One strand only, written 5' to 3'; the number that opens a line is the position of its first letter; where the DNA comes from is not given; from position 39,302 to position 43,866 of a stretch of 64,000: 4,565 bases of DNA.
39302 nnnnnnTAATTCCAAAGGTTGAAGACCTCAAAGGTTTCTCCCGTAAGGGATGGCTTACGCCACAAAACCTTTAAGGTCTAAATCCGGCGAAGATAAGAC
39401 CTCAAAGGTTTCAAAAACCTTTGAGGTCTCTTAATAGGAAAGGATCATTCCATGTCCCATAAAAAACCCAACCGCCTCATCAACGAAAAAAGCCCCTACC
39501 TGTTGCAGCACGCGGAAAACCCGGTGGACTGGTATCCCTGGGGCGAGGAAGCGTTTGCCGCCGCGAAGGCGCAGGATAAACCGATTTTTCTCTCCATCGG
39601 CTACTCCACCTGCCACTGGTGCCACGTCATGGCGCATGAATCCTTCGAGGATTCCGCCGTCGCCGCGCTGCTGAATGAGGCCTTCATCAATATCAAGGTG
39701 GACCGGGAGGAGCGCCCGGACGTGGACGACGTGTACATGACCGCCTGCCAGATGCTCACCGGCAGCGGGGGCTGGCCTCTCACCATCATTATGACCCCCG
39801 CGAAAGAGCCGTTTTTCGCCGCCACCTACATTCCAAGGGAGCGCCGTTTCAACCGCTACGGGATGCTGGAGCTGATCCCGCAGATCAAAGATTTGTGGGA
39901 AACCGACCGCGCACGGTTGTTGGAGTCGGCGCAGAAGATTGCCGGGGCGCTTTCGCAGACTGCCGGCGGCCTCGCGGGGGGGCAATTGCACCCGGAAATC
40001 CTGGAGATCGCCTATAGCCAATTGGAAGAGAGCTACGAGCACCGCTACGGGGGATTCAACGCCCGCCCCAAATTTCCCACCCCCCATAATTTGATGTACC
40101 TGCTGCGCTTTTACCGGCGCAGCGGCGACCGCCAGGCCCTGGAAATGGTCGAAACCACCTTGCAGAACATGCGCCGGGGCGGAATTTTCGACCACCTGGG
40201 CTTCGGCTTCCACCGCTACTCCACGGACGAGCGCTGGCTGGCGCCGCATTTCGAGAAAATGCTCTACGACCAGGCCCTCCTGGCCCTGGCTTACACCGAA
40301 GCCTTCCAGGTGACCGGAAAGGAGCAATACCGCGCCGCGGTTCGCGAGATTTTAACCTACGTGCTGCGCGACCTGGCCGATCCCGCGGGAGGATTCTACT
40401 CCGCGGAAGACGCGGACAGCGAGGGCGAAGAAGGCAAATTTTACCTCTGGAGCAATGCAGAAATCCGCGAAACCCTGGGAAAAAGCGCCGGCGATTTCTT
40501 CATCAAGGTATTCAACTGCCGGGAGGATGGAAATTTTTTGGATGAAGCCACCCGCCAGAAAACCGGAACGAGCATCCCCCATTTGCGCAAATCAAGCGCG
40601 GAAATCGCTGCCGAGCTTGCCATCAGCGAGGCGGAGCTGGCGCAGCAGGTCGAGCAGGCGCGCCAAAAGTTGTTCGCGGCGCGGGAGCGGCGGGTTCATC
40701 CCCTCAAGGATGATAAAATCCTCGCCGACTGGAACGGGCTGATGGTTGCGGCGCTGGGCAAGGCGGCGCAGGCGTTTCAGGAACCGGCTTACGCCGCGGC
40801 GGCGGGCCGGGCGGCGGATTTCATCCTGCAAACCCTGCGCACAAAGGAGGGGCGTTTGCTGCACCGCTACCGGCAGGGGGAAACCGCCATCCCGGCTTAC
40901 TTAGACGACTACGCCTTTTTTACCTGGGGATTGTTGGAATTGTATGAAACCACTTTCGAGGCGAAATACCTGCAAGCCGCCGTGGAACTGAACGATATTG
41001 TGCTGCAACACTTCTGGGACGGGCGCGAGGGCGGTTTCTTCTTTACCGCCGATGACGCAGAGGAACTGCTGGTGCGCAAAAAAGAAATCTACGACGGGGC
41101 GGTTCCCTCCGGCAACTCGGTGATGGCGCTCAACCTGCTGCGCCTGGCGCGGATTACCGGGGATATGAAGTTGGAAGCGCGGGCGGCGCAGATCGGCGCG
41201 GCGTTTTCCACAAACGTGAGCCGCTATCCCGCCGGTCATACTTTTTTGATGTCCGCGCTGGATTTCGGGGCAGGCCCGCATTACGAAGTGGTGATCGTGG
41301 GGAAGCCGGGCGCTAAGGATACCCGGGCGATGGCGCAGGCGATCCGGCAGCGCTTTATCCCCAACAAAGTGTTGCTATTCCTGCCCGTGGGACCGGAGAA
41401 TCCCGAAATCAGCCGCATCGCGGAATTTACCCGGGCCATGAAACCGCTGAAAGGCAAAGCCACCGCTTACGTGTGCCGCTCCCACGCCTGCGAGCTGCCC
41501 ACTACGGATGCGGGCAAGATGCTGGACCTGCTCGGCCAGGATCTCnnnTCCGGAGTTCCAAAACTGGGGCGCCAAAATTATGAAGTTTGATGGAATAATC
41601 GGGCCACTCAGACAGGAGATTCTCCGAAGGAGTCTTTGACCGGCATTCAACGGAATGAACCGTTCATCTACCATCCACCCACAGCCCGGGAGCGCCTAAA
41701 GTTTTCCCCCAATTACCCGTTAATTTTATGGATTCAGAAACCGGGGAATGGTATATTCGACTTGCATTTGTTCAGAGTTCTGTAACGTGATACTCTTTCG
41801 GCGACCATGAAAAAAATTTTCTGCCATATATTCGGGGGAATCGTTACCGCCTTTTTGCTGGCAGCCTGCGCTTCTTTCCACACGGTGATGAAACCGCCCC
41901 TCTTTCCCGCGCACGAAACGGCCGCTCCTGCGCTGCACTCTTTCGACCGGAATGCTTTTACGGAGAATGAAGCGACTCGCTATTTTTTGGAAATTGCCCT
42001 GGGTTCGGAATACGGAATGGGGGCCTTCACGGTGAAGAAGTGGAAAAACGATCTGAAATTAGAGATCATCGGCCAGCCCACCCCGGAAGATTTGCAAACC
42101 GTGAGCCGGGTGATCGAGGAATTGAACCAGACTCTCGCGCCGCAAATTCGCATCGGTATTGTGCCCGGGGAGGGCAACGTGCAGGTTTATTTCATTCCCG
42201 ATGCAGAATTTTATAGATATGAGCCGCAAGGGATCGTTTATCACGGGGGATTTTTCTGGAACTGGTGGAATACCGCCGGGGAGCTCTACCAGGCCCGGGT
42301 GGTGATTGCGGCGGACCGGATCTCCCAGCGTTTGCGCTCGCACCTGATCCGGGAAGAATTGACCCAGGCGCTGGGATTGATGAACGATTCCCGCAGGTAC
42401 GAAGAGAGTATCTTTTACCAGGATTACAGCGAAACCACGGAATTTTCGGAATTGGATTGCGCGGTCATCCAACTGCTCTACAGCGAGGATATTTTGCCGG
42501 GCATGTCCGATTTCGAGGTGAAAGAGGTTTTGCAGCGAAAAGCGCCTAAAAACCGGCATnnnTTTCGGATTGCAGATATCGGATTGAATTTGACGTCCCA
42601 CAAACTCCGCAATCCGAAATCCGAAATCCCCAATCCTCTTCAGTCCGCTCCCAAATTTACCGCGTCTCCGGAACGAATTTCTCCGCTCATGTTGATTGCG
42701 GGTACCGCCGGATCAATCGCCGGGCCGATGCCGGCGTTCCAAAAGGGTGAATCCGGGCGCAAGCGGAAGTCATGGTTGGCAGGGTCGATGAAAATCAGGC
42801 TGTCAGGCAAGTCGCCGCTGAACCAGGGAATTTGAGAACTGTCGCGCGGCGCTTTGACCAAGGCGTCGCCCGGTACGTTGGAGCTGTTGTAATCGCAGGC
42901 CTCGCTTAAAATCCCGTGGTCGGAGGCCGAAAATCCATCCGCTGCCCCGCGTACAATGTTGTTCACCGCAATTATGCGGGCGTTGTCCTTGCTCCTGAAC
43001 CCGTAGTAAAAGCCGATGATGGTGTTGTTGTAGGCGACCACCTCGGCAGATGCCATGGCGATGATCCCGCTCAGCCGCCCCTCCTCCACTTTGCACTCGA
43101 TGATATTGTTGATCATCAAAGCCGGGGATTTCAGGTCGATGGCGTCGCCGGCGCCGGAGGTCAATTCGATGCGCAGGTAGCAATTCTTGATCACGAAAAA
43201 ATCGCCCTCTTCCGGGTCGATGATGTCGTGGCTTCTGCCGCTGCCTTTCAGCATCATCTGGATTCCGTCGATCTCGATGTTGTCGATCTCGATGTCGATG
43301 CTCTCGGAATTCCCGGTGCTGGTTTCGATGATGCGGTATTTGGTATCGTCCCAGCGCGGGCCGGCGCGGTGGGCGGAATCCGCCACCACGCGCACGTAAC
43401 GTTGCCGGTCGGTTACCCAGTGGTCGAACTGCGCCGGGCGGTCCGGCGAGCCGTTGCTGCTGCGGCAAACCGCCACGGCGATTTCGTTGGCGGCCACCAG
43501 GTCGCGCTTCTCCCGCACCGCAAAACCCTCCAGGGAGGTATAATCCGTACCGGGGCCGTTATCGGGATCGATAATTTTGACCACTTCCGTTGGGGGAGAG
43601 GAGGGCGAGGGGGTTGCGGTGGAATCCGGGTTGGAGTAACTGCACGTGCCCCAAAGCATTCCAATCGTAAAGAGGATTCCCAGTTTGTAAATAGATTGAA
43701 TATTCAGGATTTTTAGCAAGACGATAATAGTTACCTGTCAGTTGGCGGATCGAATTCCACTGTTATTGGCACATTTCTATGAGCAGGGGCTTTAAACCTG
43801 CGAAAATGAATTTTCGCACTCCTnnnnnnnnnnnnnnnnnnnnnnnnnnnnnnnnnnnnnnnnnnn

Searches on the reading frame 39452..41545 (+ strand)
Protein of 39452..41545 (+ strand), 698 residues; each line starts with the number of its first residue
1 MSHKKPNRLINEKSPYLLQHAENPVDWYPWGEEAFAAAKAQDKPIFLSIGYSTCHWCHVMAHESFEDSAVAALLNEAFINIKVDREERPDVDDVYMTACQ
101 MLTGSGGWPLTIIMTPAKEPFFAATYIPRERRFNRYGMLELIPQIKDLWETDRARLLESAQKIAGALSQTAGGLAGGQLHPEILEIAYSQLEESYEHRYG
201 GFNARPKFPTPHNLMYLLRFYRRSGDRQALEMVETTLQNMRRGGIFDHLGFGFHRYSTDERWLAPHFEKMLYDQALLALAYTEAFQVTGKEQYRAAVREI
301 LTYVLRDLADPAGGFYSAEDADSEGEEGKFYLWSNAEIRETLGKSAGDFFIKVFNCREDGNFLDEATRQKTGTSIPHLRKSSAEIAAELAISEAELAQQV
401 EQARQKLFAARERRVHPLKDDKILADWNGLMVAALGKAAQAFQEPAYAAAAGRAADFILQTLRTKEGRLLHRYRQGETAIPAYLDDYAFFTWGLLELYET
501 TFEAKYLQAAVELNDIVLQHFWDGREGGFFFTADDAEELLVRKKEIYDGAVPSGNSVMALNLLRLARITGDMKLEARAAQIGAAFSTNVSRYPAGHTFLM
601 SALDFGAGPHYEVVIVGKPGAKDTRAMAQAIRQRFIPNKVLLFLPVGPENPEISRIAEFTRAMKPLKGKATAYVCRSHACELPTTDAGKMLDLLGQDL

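Call 6: search_protein_families(library=pfam, proteins=[window:39452-41545:+], max_evalue=0.01)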
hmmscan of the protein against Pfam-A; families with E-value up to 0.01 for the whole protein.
window:39452-41545:+ (698 aa): 6 families
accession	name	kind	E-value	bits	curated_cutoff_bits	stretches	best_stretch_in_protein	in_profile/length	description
PF03190.21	Thioredox_DsbH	-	1.3e-77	259.8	27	1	7-167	2-162/163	Protein of unknown function, DUF255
PF13899.12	Thioredoxin_7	-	2.2e-10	41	27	1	26-90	1-65/83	Thioredoxin-like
PF07221.17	GlcNAc_2-epim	-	2.8e-06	27.3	23.4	0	229-322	41-130/347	N-acylglucosamine 2-epimerase (GlcNAc 2-epimerase)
PF00759.25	Glyco_hydro_9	-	9.2e-05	22.3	27.7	1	412-515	137-243/444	Glycosyl hydrolase family 9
PF07470.19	Glyco_hydro_88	-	0.00013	21.6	26.6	0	427-530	29-119/352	Glycosyl Hydrolase Family 88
PF06917.19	Pectate_lyase_2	-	0.0092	15.1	26.6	0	491-532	409-447/491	Periplasmic pectate lyase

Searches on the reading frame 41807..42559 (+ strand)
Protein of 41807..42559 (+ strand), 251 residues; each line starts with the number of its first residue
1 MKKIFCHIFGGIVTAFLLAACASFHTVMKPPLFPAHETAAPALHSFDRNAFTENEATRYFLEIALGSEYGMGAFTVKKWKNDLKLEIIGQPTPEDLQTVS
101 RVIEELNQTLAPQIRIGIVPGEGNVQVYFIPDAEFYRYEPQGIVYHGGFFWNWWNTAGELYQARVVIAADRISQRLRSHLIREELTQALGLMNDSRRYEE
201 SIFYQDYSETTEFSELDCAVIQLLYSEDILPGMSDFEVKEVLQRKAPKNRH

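Call 57: search_protein_families(library=pfam, proteins=[window:41807-42559:+], max_evalue=0.0001)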
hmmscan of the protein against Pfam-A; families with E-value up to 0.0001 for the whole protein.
window:41807-42559:+ (251 aa): 1 family
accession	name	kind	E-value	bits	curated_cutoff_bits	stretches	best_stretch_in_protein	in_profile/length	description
PF11150.13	DUF2927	-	8.9e-36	124.4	26.2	1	55-243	3-205/206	Protein of unknown function (DUF2927)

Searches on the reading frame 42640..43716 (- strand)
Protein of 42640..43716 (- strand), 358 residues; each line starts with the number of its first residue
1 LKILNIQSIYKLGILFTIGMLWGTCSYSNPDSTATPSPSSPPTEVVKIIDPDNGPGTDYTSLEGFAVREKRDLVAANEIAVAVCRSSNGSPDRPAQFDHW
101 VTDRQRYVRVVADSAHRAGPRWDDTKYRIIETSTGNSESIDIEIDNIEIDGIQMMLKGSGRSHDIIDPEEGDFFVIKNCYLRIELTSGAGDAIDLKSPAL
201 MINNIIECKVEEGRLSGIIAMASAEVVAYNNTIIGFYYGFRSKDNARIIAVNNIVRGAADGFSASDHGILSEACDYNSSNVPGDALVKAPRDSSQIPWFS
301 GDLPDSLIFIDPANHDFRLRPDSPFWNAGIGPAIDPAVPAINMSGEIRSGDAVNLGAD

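Call 57: search_protein_families(library=pfam, proteins=[window:42640-43716:-], max_evalue=0.0001)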
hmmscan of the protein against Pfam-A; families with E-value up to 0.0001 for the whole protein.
window:42640-43716:- (358 aa): 1 family
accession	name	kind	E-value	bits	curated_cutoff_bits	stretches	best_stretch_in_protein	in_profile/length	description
PF13229.12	Beta_helix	-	4e-05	23.7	25.9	1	184-274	40-132/158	Right handed beta helix region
